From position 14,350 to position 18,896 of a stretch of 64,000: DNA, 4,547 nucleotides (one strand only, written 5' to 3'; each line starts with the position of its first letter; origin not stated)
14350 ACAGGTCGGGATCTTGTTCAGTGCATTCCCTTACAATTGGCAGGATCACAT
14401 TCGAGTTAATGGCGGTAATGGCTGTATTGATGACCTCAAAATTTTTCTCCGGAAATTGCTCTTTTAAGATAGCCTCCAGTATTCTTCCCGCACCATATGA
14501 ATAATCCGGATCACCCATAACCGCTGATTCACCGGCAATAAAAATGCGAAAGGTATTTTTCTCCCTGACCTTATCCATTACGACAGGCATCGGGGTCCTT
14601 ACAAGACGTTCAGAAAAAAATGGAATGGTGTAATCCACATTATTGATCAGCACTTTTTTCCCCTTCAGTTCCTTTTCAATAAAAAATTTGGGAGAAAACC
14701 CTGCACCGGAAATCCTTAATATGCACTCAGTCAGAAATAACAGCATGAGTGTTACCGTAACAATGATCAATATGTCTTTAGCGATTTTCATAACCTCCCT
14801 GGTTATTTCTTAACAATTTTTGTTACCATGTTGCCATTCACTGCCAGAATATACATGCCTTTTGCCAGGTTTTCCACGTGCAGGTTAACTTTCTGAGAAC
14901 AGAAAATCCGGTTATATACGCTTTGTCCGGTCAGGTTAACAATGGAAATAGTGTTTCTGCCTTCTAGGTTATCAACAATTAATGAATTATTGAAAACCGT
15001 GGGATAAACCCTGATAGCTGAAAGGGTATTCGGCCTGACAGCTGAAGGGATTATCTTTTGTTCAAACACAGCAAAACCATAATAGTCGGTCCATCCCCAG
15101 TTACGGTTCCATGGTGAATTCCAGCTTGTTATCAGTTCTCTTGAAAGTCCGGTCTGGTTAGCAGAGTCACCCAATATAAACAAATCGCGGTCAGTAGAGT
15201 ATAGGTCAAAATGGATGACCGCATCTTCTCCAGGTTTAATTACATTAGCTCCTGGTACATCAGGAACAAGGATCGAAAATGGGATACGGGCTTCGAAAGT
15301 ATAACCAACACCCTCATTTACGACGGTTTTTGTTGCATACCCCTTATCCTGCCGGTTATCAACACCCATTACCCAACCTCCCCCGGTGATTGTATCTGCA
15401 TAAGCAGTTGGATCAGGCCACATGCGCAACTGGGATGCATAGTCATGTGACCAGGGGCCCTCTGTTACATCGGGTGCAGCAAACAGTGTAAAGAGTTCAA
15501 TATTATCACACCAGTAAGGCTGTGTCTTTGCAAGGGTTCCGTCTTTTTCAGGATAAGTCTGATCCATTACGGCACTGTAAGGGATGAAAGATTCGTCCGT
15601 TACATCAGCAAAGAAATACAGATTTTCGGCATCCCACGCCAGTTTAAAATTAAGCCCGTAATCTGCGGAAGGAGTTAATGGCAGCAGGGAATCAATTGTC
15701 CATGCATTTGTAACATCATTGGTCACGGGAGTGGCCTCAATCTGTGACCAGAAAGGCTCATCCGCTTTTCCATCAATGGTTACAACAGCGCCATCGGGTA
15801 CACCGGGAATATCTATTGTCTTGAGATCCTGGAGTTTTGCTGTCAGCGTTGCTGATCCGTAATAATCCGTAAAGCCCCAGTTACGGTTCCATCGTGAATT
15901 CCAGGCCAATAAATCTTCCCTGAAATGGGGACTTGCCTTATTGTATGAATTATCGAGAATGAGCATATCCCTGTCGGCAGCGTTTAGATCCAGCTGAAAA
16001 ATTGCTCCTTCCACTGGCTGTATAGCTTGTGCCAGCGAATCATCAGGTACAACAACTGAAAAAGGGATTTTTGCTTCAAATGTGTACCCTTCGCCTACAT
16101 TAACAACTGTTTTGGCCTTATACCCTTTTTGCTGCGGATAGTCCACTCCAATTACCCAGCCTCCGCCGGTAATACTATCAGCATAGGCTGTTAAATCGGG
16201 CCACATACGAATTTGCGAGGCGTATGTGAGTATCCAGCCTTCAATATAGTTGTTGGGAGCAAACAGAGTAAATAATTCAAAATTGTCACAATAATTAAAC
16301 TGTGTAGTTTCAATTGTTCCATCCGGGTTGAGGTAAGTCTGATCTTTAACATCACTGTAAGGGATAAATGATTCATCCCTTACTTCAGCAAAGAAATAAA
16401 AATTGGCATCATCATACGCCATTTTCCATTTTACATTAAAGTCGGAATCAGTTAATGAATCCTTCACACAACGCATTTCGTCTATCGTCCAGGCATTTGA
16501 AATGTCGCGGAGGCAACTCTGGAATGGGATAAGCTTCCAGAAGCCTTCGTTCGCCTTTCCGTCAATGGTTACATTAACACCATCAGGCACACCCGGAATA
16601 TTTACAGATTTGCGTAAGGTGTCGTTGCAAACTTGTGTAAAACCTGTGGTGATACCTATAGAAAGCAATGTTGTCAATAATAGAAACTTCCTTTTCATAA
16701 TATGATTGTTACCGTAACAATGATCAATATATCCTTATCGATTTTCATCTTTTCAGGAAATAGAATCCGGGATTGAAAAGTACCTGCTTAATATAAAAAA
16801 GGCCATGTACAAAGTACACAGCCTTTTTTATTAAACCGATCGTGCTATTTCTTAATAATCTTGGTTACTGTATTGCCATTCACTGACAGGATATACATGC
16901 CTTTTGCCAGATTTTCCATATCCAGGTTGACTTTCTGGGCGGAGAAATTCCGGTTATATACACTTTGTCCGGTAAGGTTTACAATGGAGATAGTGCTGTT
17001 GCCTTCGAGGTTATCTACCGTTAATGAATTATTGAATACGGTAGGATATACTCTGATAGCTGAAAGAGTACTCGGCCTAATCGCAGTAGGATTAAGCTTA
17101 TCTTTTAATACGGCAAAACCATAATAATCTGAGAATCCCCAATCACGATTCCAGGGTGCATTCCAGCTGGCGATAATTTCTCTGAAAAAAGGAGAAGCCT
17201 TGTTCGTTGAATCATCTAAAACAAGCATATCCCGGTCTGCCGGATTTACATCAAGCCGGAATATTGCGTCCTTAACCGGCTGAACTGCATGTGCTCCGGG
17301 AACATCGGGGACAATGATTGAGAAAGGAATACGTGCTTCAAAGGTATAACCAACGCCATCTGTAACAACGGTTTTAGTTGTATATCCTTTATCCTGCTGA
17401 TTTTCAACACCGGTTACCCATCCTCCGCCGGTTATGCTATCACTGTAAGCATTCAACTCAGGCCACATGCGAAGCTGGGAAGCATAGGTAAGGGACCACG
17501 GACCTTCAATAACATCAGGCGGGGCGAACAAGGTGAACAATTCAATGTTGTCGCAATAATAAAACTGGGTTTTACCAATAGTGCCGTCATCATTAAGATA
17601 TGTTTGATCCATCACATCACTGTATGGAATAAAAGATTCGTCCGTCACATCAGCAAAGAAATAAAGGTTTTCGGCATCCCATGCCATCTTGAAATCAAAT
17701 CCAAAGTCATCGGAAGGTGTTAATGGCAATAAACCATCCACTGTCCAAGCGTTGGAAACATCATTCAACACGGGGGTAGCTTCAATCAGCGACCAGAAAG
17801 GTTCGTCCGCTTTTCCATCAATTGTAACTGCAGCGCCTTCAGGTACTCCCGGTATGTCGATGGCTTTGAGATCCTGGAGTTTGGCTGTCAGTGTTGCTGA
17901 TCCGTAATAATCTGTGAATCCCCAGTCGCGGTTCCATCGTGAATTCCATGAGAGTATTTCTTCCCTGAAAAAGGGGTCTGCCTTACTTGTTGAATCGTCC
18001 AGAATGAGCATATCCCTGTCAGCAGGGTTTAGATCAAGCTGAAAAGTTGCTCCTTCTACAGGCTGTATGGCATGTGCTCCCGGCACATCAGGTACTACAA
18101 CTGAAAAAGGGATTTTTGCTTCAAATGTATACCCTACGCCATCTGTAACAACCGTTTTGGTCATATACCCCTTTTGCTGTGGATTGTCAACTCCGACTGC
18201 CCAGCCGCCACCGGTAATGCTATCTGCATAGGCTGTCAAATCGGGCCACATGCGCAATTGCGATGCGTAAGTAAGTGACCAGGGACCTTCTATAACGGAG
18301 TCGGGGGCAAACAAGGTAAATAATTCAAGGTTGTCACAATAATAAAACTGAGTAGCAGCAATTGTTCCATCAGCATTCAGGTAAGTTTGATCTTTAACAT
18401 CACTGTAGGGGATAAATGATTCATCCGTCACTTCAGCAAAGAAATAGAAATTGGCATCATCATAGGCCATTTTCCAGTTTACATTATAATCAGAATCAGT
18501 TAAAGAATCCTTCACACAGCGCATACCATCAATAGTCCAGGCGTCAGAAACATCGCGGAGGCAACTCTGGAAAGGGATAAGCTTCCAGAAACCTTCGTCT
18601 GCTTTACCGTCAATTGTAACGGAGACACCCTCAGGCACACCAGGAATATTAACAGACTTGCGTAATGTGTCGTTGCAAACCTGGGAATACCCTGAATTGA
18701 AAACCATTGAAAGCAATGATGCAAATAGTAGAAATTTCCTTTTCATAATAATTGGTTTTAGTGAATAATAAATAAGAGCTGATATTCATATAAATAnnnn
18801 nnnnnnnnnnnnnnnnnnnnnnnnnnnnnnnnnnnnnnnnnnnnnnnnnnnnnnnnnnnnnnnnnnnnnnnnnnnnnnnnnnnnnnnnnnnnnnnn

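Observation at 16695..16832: Tandem-duplication scar: a copy of the downstream gene's 5' end survives as a uORF in ATGA overlap with paralog B, and only paralog A has a terminator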

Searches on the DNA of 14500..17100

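Call 33: search_rna_families(source=window, start=14500, end=17100, threshold=evalue, max_evalue=1)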
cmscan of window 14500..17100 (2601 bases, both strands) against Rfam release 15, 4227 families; matches with E-value up to 1: 4.
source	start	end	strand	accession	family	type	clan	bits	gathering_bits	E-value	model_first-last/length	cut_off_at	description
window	16729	16832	+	RF00506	Thr_leader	Cis-reg; leader;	-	27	55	0.029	1-118/118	no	Threonine operon leader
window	16780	16842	-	RF00244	mir-26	Gene; miRNA;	-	22.3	57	0.046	1-81/81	no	mir-26 microRNA precursor family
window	16355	16385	-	RF03469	mir-1179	Gene; miRNA;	-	20.5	80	0.79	1-82/82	no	mir-1179 microRNA precursor family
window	15916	15957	-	RF03050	RAGATH-25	Gene; sRNA;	-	17.5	49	0.49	1-50/50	no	RAGATH-25 RNA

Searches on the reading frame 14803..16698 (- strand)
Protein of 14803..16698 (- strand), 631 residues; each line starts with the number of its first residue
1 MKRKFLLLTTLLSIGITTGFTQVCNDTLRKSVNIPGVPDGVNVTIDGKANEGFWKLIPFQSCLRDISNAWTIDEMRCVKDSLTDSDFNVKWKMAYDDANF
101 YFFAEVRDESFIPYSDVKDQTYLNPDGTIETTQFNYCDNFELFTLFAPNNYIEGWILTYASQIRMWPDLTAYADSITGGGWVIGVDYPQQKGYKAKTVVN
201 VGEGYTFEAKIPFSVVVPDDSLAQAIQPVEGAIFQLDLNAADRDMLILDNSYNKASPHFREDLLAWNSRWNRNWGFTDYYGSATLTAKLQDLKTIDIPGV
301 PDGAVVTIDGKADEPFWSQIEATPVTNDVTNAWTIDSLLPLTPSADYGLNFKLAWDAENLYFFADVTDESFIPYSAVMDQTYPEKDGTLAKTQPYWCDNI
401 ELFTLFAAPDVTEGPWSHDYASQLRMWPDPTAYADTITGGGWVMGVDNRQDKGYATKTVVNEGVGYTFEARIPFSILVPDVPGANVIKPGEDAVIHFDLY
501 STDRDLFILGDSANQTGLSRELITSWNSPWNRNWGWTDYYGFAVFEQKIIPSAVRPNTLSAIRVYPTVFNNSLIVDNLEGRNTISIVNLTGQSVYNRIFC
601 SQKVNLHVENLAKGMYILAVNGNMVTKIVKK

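Call 4: search_protein_families(library=pfam, proteins=[window:14803-16698:-])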
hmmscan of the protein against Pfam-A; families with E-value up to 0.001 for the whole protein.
window:14803-16698:- (631 aa): 2 families
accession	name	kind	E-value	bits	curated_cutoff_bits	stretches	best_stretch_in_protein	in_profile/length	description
PF06452.16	CBM9_1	-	3.6e-17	63.3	23.4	1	308-545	1-182/185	Carbohydrate family 9 binding domain-like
PF18962.6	Por_Secre_tail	-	1.4e-06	28.9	27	1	564-628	1-70/75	Secretion system C-terminal sorting domain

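Call 11: find_related_loci(query=window:14803-16698:-, collection=metagenome_contigs, flank=6000)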
Query window:14803-16698:- (631 aa) in metagenome_contigs; peptide patterns used: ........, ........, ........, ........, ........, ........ (x = any residue, [..] = any of these).
15 stretches matched a pattern; 7 encode a relative of the query (tblastn E <= 1e-3); 7 distinct loci.
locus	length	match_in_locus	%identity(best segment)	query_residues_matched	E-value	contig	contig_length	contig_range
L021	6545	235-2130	84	1-631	0e+0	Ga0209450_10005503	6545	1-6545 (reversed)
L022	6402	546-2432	74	1-631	0e+0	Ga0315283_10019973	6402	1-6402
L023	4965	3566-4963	76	1-565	0e+0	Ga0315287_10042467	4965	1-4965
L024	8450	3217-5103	49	1-625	0e+0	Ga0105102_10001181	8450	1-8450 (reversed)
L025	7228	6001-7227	53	1-549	2e-136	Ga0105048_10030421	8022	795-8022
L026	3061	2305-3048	54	1-510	6e-81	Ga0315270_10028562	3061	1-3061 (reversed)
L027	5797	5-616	39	152-618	6e-39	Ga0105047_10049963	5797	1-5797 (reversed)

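Call 25: find_homologous_proteins(query=window:14803-16698:-, max_evalue=1e-50)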
Query window:14803-16698:- (631 aa): 12 proteins with E <= 1e-50 among 8000 candidates.
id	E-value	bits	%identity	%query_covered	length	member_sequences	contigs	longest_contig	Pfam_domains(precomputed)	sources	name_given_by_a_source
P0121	0.0e+0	1478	100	100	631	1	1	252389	PF06452.17,PF18962.8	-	-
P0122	0.0e+0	1225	84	100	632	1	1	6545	PF06452.17,PF18962.8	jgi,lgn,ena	-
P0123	0.0e+0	1147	78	100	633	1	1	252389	PF06452.17,PF18962.8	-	-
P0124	0.0e+0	1069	74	100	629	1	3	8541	PF06452.17,PF18962.8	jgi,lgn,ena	-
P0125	3.7e-192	658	48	100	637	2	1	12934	PF06452.17,PF18962.8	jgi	-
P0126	2.4e-190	652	49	99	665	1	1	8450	PF06452.17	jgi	-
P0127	1.3e-179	617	49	95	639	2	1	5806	PF06452.17,PF18962.8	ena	-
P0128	1.1e-161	557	75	46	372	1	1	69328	PF06452.17,PF18962.8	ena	-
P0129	1.9e-157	543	70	49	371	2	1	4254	PF06452.17,PF18962.8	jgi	jgi:hypothetical protein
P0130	1.4e-148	514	48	54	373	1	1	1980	PF06452.17,PF18962.8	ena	-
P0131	1.2e-102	362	35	100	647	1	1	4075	PF06452.17,PF18962.8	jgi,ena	jgi:hypothetical protein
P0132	5.3e-102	360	36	100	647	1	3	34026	PF06452.17,PF18962.8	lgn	-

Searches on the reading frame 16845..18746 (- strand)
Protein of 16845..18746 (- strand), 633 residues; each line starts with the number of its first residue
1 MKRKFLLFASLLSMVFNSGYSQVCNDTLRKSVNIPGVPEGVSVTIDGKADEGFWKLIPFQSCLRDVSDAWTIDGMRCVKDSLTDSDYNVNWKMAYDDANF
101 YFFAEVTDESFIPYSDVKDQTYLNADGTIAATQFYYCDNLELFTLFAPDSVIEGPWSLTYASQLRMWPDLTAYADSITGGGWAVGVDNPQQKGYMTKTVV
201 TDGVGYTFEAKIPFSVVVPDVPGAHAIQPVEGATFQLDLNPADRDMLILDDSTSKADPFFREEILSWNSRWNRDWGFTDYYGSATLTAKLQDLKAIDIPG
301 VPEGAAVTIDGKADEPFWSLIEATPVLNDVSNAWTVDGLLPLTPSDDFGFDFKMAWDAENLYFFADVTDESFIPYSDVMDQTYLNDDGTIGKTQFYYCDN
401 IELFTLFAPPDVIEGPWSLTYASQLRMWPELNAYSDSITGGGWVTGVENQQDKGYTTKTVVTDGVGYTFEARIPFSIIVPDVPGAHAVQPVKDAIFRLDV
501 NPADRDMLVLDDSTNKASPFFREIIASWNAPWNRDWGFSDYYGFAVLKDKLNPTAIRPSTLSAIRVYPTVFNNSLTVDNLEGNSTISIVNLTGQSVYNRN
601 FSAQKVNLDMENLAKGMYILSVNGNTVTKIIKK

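Call 4: search_protein_families(library=pfam, proteins=[window:16845-18746:-])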
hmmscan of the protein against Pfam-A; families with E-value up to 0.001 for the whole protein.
window:16845-18746:- (633 aa): 3 families
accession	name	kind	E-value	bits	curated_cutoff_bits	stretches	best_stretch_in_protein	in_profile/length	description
PF06452.16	CBM9_1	-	2.3e-16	60.6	23.4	1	82-287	26-183/185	Carbohydrate family 9 binding domain-like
PF18962.6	Por_Secre_tail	-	8e-09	36.1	27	1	566-630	1-70/75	Secretion system C-terminal sorting domain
PF11589.14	DUF3244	-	0.0003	21.2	25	1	572-625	28-86/96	Domain of unknown function (DUF3244)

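Call 37: find_related_loci(query=window:16845-18746:-, collection=genome_contigs, flank=6000)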
Query window:16845-18746:- (633 aa) in genome_contigs; peptide patterns used: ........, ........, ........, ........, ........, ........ (x = any residue, [..] = any of these).
16 stretches matched a pattern; 1 encode a relative of the query (tblastn E <= 1e-3); 1 distinct loci.
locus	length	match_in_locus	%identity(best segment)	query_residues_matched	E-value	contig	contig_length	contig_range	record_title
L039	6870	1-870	53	85-633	6e-94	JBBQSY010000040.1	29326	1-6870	MAG: Bacteroidales bacterium isolate Co_metawrap_1788 Cmw_1788_k141_1925949_length_29326_cov_17.9895, whole genome shotg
